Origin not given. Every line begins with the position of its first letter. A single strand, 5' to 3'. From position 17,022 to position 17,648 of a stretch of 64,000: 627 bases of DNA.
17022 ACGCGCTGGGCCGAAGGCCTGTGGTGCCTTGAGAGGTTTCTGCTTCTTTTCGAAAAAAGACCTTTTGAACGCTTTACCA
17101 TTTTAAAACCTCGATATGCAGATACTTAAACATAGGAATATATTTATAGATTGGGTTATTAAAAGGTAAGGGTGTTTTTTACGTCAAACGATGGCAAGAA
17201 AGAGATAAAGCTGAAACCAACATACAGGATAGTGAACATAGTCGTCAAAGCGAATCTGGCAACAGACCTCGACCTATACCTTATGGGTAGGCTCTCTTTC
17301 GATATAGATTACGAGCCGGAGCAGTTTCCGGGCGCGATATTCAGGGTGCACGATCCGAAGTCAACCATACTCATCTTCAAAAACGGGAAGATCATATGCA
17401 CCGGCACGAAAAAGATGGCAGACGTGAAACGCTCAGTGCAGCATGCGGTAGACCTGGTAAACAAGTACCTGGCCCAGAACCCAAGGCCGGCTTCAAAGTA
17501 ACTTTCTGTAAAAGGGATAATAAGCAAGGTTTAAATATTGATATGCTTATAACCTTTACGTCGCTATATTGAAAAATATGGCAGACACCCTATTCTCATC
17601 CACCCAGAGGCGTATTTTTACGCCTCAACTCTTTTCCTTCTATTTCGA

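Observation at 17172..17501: Stand-alone single-repeat (half-size) TATA-binding protein homologue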

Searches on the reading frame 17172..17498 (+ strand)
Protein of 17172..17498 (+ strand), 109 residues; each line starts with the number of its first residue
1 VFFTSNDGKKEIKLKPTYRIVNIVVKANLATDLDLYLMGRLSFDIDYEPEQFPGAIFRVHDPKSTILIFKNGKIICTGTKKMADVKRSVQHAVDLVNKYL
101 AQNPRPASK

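Call 3: search_protein_families(library=pfam, proteins=[window:17172-17498:+], max_evalue=1)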
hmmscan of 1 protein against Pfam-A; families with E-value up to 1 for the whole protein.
window:17172-17498:+ (109 aa): 4 families
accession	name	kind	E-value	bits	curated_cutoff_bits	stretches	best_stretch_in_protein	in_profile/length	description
PF00352.27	TBP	-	5.8e-23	81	22.9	1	18-99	2-85/85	Transcription factor TFIID (or TATA-binding protein, TBP)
PF11858.14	DUF3378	-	0.034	14.8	27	1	50-79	25-54/76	Domain of unknown function (DUF3378)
PF18389.7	TrmO_C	-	0.071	13.7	27.1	1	81-109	14-42/65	TrmO C-terminal domain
PF22524.2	Nlrc4-like_WHD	-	0.18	11.9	27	0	82-107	29-54/56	Nlrc4-like, winged helix domain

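Call 4: search_protein_families(library=ncbifam, proteins=[window:17172-17498:+], max_evalue=1)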
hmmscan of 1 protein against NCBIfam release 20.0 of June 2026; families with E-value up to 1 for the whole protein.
window:17172-17498:+ (109 aa): 12 families
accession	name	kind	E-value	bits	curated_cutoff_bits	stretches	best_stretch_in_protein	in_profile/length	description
NF001592.0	PRK00394.1-1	equivalog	1.6e-24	86.4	270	1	13-99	3-89/194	TATA-box-binding protein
NF001593.0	PRK00394.1-2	subfamily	4.3e-22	78.4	181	1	14-99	96-183/184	TATA-box-binding protein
NF001597.0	PRK00394.2-2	subfamily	2.9e-21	75.8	255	1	17-98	5-86/183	TATA-box-binding protein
NF001600.0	PRK00394.2-5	equivalog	3.5e-21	75.6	308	1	11-94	93-178/186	TATA-box-binding protein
NF001594.0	PRK00394.1-3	equivalog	6.4e-21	74.5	278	1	13-99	91-177/182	TATA-box-binding protein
NF001598.0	PRK00394.2-3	equivalog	1.2e-19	70.7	330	1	19-97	8-86/184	TATA-box-binding protein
NF001595.0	PRK00394.1-5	subfamily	1.2e-19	70.7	288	1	14-96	4-86/186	TATA-box-binding protein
NF001601.0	PRK00394.2-6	equivalog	6.4e-19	68.1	316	1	19-98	7-86/181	TATA-box-binding protein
NF001599.0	PRK00394.2-4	subfamily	4e-18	65.9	307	1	8-89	88-171/185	TATA-box-binding protein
NF001596.0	PRK00394.2-1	subfamily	8.5e-16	58.2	347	1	15-90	94-171/183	TATA-box-binding protein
NF000450.2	bla-B1-FLAV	exception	0.041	13.3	450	1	68-102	209-242/242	subclass B1 metallo-beta-lactamase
TIGR04501.1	microcomp_PduB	equivalog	0.19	11.2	310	1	71-100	78-107/225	microcompartment protein PduB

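Call 5: search_solved_structures(query=window:17172-17498:+, max_evalue=1, show_alignments=3)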
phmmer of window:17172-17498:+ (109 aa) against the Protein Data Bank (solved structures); distinct sequences matched with E-value up to 1: 35.
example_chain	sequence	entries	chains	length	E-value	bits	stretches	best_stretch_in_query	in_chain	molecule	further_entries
1mp9_A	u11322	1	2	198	3e-34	120.4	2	11-100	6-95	TATA-binding protein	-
2z8u_A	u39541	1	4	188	5.6e-33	116.3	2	13-97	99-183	TATA-box-binding protein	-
1ais_A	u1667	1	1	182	9.6e-33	115.5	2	12-100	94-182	PROTEIN (TATA-BINDING PROTEIN)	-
1pcz_A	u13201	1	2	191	1.9e-32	114.6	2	12-99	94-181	TATA-BINDING PROTEIN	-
1d3u_A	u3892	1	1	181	2.8e-32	114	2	12-99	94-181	TATA-BINDING PROTEIN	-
1vto_A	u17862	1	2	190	1.8e-22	82.5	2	20-89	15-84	TATA BINDING PROTEIN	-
1vtl_E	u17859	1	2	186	1.8e-22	82.5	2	20-89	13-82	TATA BINDING PROTEIN (TBP)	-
1qn3_A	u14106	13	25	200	2.1e-22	82.3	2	20-88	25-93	TRANSCRIPTION INITIATION FACTOR TFIID-1 | TATA-BOX-BINDING PROTEIN | PROTEIN (TATA BINDING PROTEIN (TBP))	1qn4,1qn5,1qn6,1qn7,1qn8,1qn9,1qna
9ow7_B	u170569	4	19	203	2.2e-22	82.2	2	20-88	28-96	TATA-box-binding protein 1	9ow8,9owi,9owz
6ueo_A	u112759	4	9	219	3e-22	81.8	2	20-88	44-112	TATA-box-binding protein 1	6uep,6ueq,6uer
6njq_B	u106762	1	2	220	3e-22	81.8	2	20-88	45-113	TATA-box-binding protein 1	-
4wzs_D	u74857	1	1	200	3.5e-22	81.6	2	20-98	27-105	ECU04_1440 protein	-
1cdw_A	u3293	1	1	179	4e-22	81.4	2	20-88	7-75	PROTEIN (TATA BINDING PROTEIN (TBP))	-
1nvp_A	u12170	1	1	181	4.6e-22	81.2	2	20-86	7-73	TATA box binding protein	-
4roc_B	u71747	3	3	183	4.7e-22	81.2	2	20-86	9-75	TATA-box-binding protein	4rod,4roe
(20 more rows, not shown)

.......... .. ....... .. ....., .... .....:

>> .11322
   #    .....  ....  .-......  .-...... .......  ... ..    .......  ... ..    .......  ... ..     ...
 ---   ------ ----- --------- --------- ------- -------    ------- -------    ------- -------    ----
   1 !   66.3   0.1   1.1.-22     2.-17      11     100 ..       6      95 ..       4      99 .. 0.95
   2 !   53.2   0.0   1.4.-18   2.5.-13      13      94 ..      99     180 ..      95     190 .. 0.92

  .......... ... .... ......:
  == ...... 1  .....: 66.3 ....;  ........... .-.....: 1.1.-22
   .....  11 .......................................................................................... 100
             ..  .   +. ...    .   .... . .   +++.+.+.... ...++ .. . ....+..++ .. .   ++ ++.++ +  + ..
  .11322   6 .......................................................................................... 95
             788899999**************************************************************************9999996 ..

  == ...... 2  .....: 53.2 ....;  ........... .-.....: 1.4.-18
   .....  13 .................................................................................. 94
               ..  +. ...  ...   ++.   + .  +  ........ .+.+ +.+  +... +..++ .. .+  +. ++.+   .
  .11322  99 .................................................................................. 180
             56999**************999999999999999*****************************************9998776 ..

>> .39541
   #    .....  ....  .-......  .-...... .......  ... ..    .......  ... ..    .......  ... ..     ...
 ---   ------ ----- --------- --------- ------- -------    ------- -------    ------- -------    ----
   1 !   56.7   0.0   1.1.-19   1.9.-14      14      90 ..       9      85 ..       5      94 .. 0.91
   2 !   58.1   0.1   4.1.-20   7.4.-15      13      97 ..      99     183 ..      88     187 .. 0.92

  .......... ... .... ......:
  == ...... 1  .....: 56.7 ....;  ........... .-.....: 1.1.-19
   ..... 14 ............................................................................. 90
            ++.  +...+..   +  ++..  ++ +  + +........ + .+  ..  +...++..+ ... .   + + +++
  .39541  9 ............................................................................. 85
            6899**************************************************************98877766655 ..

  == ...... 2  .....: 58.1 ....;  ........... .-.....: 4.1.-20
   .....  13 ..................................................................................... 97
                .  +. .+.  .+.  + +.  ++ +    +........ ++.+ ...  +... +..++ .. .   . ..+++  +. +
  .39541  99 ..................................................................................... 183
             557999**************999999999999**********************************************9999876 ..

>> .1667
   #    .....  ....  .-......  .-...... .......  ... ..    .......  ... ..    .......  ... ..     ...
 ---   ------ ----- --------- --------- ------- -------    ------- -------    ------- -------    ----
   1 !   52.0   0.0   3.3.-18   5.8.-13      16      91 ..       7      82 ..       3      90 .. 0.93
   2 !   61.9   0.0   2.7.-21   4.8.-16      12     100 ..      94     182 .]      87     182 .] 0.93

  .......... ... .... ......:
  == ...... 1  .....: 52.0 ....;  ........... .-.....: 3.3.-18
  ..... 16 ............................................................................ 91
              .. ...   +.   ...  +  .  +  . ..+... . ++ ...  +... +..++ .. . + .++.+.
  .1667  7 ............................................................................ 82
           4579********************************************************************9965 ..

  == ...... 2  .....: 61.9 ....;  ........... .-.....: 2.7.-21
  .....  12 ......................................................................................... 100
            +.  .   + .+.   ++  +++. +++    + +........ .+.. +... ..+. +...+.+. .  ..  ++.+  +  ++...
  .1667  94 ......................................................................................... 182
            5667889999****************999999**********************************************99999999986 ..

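Call 9: find_homologous_proteins(query=window:17172-17498:+, max_evalue=0.00001)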
Query window:17172-17498:+ (109 aa): 285 proteins with E <= 0.00001 among 285 candidates; the best 120 are listed.
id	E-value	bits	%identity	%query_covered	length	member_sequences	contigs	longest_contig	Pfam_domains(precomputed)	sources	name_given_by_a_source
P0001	6.4e-66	237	100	100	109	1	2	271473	PF00352.28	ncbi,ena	-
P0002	2.8e-50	186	89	88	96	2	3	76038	PF00352.28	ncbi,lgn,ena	-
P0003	8.0e-41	156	46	83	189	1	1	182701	PF00352.28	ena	-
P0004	6.7e-40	153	71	89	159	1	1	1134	PF00352.28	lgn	-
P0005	7.0e-38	147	73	84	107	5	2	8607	PF00352.28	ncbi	ncbi:MAG: hypothetical protein ACP5MX_03930 [Candidatus Micrarchaeia archaeon]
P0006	2.0e-37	145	64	89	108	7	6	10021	PF00352.28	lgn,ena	-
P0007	5.5e-37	144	71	84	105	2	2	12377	PF00352.28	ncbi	ncbi:MAG: hypothetical protein ACP5K5_02685 [Candidatus Micrarchaeia archaeon]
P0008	8.1e-37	143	67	84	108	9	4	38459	PF00352.28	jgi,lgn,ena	jgi:transcription initiation factor TFIID TATA-box-binding protein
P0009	1.9e-36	142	66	86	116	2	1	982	PF00352.28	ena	-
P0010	2.8e-36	141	41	81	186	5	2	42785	PF00352.28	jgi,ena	jgi:transcription initiation factor TFIID TATA-box-binding protein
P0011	2.9e-36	141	62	96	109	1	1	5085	PF00352.28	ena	-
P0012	4.0e-36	141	68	84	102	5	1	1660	PF00352.28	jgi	jgi:transcription initiation factor TFIID TATA-box-binding protein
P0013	4.9e-36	141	66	86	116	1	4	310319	PF00352.28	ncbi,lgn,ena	-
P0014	5.4e-36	140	68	84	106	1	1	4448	PF00352.28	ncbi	ncbi:MAG: hypothetical protein ACP5TL_03330 [Candidatus Micrarchaeia archaeon]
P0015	8.2e-36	140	68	84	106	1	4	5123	PF00352.28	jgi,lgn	-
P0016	1.3e-35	139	64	91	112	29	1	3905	PF00352.28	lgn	-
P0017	2.2e-35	139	67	87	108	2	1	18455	PF00352.28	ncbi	ncbi:MAG: hypothetical protein ACP5LP_02305 [Candidatus Micrarchaeia archaeon]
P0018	2.8e-35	138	42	78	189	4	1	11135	PF00352.28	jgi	jgi:transcription initiation factor TFIID TATA-box-binding protein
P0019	4.5e-35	138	68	83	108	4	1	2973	PF00352.28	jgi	-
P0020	4.8e-35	137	63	92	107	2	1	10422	PF00352.28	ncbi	-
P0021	5.7e-35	137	64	88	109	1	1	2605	PF00352.28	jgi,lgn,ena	-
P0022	5.9e-35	137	44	73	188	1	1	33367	PF00352.28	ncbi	-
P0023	5.9e-35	137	66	84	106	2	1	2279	PF00352.28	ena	-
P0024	6.1e-35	137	65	88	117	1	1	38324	PF00352.28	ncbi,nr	ncbi:MAG: hypothetical protein KGH98_02665 [Candidatus Micrarchaeota archaeon]|nr:hypothetical prote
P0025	9.9e-35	136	59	93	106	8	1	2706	PF00352.28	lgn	-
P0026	1.1e-34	136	65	84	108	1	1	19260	PF00352.28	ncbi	-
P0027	1.2e-34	136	66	83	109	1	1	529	PF00352.28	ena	-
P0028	1.2e-34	136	63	89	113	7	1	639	PF00352.28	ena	-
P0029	1.3e-34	136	63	92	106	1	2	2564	PF00352.28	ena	-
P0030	1.4e-34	136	62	93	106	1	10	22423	PF00352.28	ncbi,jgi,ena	jgi:transcription initiation factor TFIID TATA-box-binding protein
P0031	1.4e-34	136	63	92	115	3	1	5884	PF00352.28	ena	-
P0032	1.5e-34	136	65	84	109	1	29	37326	PF00352.28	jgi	jgi:transcription initiation factor TFIID TATA-box-binding protein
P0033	1.6e-34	136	62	86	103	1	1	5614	PF00352.28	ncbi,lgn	-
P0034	1.6e-34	136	63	88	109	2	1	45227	PF00352.28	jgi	jgi:transcription initiation factor TFIID TATA-box-binding protein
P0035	1.7e-34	136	67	81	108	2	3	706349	PF00352.28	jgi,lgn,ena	jgi:transcription initiation factor TFIID TATA-box-binding protein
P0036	1.8e-34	136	63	85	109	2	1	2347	PF00352.28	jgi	-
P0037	1.8e-34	136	64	88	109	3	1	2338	PF00352.28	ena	-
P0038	1.9e-34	136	62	93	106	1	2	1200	PF00352.28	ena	-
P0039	2.2e-34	135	66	83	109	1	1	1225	PF00352.28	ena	-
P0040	2.3e-34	135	66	83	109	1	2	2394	PF00352.28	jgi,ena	jgi:transcription initiation factor TFIID TATA-box-binding protein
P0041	2.3e-34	135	66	83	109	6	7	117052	PF00352.28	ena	-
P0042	2.3e-34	135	66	83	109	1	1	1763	PF00352.28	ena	-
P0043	2.3e-34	135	66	83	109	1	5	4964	PF00352.28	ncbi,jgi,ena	jgi:transcription initiation factor TFIID TATA-box-binding protein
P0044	2.9e-34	135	45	86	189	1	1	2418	PF00352.28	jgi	jgi:transcription initiation factor TFIID TATA-box-binding protein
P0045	3.1e-34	135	59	94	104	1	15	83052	PF00352.28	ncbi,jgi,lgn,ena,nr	ncbi:MAG: hypothetical protein M1559_00130 [Candidatus Marsarchaeota archaeon]|jgi:transcription ini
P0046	4.2e-34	134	63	88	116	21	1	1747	PF00352.28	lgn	-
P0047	4.7e-34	134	63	88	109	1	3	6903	PF00352.28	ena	-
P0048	5.1e-34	134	61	93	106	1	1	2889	PF00352.28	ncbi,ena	-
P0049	5.4e-34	134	65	84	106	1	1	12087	PF00352.28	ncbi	ncbi:MAG: hypothetical protein ACP5UH_03605 [Candidatus Micrarchaeia archaeon]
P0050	6.0e-34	134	60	88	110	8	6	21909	PF00352.28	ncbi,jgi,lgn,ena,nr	ncbi:MAG: hypothetical protein BK997_01170 [Candidatus Micrarchaeum sp. ARMAN-1]|nr:MAG: hypothetica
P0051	6.4e-34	134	61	88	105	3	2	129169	PF00352.28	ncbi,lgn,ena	-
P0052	7.1e-34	134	43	77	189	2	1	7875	PF00352.28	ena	-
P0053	7.2e-34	134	61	88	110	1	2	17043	PF00352.28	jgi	jgi:transcription initiation factor TFIID TATA-box-binding protein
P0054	7.5e-34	134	64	84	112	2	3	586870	PF00352.28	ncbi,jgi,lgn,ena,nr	ncbi:MAG TPA: hypothetical protein VND15_02330 [Candidatus Acidoferrales bacterium]|nr:hypothetical 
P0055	8.2e-34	133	65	83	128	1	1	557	PF00352.28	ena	-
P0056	8.9e-34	133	58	94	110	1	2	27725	PF00352.28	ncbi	-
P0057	9.8e-34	133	57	94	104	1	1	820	PF00352.28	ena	-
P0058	1.0e-33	133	65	83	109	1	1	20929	PF00352.28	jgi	jgi:transcription initiation factor TFIID TATA-box-binding protein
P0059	1.0e-33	133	61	90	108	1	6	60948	PF00352.28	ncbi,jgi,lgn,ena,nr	ncbi:hypothetical protein M1397_01765 [Candidatus Marsarchaeota archaeon]|jgi:transcription initiati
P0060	1.1e-33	133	59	94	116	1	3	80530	PF00352.28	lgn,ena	-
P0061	1.1e-33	133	61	91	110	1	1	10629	PF00352.28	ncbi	-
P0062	1.1e-33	133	58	94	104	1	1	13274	PF00352.28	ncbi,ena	-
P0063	1.2e-33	133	64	84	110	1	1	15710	PF00352.28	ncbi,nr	ncbi:MAG: hypothetical protein KGH66_00910 [Candidatus Micrarchaeota archaeon]|nr:hypothetical prote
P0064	1.3e-33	133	42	78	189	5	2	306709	PF00352.28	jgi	jgi:transcription initiation factor TFIID TATA-box-binding protein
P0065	1.3e-33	133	60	88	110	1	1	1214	PF00352.28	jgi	-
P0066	1.4e-33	133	65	85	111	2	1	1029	PF00352.28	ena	-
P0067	1.5e-33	133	61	89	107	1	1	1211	PF00352.28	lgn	-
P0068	1.5e-33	133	60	94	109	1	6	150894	PF00352.28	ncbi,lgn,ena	-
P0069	1.6e-33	133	58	94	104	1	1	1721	PF00352.28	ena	-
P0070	2.0e-33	132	63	84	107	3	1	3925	PF00352.28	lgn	-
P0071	2.6e-33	132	64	84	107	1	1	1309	PF00352.28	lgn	-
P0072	2.9e-33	132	62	83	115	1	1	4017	PF00352.28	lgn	-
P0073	3.0e-33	132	59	91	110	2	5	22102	PF00352.28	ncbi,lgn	-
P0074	3.3e-33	132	63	86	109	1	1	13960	PF00352.28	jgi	jgi:transcription initiation factor TFIID TATA-box-binding protein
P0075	4.3e-33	131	57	94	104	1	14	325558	PF00352.28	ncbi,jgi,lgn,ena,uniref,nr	ncbi:MAG: hypothetical protein LVQ97_03665 [Candidatus Micrarchaeales archaeon]|jgi:TATA-box binding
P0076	4.4e-33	131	67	80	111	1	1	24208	PF00352.28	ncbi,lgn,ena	-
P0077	4.5e-33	131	62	84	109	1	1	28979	PF00352.28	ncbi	-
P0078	4.5e-33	131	60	91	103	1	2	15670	PF00352.28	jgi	jgi:transcription initiation factor TFIID TATA-box-binding protein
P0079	6.1e-33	131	63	83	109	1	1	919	PF00352.28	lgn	-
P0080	6.8e-33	131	61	85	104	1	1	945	PF00352.28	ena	-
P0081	7.0e-33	130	60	83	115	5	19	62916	PF00352.28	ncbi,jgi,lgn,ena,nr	ncbi:MAG: hypothetical protein M1390_00260 [Candidatus Marsarchaeota archaeon]|jgi:transcription ini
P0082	8.8e-33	130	58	91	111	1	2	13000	PF00352.28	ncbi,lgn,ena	-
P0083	9.4e-33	130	71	79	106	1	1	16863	PF00352.28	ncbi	-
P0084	1.1e-32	130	62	86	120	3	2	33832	PF00352.28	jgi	jgi:transcription initiation factor TFIID TATA-box-binding protein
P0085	1.2e-32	130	61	88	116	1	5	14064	PF00352.28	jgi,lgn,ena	jgi:transcription initiation factor TFIID TATA-box-binding protein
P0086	1.4e-32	130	58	94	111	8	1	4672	PF00352.28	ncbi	-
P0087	1.7e-32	129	61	88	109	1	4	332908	PF00352.28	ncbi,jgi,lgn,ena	jgi:transcription initiation factor TFIID TATA-box-binding protein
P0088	1.8e-32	129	63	84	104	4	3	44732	PF00352.28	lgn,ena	-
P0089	1.8e-32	129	61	84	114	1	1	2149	PF00352.28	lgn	-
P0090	2.4e-32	129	59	88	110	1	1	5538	PF00352.28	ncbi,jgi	-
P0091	2.7e-32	129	60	86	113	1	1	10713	PF00352.28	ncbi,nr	ncbi:MAG: hypothetical protein M1504_02930 [Candidatus Marsarchaeota archaeon]|nr:hypothetical prote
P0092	3.0e-32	128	61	84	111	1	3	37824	PF00352.28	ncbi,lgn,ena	-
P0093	3.4e-32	128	57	88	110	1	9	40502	PF00352.28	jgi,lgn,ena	jgi:transcription initiation factor TFIID TATA-box-binding protein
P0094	3.6e-32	128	59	87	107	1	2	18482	PF00352.28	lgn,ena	-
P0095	4.3e-32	128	61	88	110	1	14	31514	PF00352.28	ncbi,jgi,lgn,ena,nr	ncbi:MAG: hypothetical protein M1500_03840 [Candidatus Marsarchaeota archaeon]|jgi:transcription ini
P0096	4.8e-32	128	61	83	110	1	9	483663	PF00352.28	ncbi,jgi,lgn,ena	jgi:transcription initiation factor TFIID TATA-box-binding protein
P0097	5.2e-32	128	59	90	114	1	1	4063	PF00352.28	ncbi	ncbi:MAG: hypothetical protein QXN59_02870 [Candidatus Micrarchaeaceae archaeon]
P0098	6.9e-32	127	61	86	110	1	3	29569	PF00352.28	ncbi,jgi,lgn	-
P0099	7.7e-32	127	63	83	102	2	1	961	PF00352.28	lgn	-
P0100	8.5e-32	127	53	92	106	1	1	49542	PF00352.28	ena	-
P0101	8.9e-32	127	61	85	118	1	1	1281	PF00352.28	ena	-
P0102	9.6e-32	127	58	88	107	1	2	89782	PF00352.28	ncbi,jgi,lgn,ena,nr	ncbi:MAG TPA: hypothetical protein VL944_02720 [Candidatus Acidoferrum sp.]|nr:hypothetical protein 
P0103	1.1e-31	127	61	84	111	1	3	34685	PF00352.28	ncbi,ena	-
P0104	1.1e-31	127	57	88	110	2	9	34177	PF00352.28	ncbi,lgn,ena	-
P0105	1.2e-31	127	64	88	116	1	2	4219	PF00352.28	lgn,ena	-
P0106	1.2e-31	127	70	75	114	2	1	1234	PF00352.28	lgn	-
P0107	1.2e-31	126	62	84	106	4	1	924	PF00352.28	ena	-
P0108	1.2e-31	126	61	90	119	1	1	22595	PF00352.28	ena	-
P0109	1.3e-31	126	59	86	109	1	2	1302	PF00352.28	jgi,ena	-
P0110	1.5e-31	126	59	83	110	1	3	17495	PF00352.28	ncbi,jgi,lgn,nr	ncbi:MAG: hypothetical protein M1544_02530 [Candidatus Marsarchaeota archaeon]|nr:hypothetical prote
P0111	2.1e-31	126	59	86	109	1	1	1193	PF00352.28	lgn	-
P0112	2.3e-31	126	54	92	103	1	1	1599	PF00352.28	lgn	-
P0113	2.9e-31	125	62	83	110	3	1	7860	PF00352.28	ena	-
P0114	3.2e-31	125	66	81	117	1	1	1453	PF00352.28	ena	-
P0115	3.2e-31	125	58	91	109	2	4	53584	PF00352.28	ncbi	-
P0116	3.2e-31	125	60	84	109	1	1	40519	PF00352.28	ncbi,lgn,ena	-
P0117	4.9e-31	125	57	86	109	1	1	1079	PF00352.28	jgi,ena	-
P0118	6.0e-31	124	57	82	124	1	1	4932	PF00352.28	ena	-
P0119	6.9e-31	124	60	88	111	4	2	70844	PF00352.28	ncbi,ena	-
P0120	1.2e-30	123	57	88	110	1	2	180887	PF00352.28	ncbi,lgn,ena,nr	ncbi:hypothetical protein M1373_02075 [Candidatus Marsarchaeota archaeon]|nr:hypothetical protein [C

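Call 15: find_encoding_contigs(protein=P0001, flank=10000, max_places=4)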
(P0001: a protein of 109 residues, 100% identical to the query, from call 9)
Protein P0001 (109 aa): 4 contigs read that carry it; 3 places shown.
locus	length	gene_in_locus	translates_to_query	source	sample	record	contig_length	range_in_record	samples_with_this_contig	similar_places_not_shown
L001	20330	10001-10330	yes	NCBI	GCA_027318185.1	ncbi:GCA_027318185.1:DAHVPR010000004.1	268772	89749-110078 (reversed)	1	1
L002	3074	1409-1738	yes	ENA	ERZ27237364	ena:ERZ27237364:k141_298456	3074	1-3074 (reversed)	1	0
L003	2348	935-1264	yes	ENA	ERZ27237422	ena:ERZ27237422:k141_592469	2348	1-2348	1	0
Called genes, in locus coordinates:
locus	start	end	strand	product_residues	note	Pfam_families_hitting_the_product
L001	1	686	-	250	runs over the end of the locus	-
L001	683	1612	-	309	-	PF01988:VIT1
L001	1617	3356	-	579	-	PF14716:HHH_8, PF14520:HHH_5, PF14791:DNA_pol_B_thumb, PF02811:PHP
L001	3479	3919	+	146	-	-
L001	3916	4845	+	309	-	PF13385:Laminin_G_3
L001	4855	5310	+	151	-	-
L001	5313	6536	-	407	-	PF04894:Nre_N, PF04895:Nre_C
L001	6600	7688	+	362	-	PF01321:Creatinase_N, PF00557:Peptidase_M24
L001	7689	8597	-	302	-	PF20030:bpMoxR, PF07726:AAA_3, PF07728:AAA_5, PF00004:AAA (weak), PF17863:AAA_lid_2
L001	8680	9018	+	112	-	PF03874:RNA_pol_Rpb4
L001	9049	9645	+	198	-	PF04919:DUF655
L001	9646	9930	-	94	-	PF01157:Ribosomal_L21e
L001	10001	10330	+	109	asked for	PF00352:TBP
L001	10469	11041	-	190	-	PF01135:PCMT (weak), PF08704:GCD14, PF00398:RrnaAD (faint), PF05175:MTS (weak), PF13847:Methyltransf_31, PF08241:Methyltransf_11, PF13649:Methyltransf_25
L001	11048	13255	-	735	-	PF01751:Toprim (weak), PF01131:Topoisom_bac, PF01396:Zn_ribbon_Top1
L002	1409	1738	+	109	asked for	PF00352:TBP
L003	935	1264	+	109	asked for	PF00352:TBP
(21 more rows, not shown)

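Call 17: find_encoding_contigs(protein=P0003, flank=6000, max_places=2)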
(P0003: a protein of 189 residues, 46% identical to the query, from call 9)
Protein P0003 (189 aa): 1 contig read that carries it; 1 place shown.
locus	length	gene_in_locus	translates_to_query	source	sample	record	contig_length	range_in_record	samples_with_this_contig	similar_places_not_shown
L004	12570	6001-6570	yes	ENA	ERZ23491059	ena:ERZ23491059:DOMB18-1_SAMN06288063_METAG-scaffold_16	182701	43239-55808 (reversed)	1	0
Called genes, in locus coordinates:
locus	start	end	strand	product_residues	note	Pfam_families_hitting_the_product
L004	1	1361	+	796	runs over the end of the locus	PF03104:DNA_pol_B_exo1, PF00136:DNA_pol_B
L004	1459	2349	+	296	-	PF00557:Peptidase_M24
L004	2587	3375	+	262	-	-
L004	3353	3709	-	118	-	-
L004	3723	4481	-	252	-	PF00398:RrnaAD, PF05219:DREV (weak)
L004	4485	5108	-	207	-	PF04919:DUF655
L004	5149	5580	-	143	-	-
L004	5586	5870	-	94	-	PF01157:Ribosomal_L21e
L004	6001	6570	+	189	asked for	PF00352:TBP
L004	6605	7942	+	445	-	-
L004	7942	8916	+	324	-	-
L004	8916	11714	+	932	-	-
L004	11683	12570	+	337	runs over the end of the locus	-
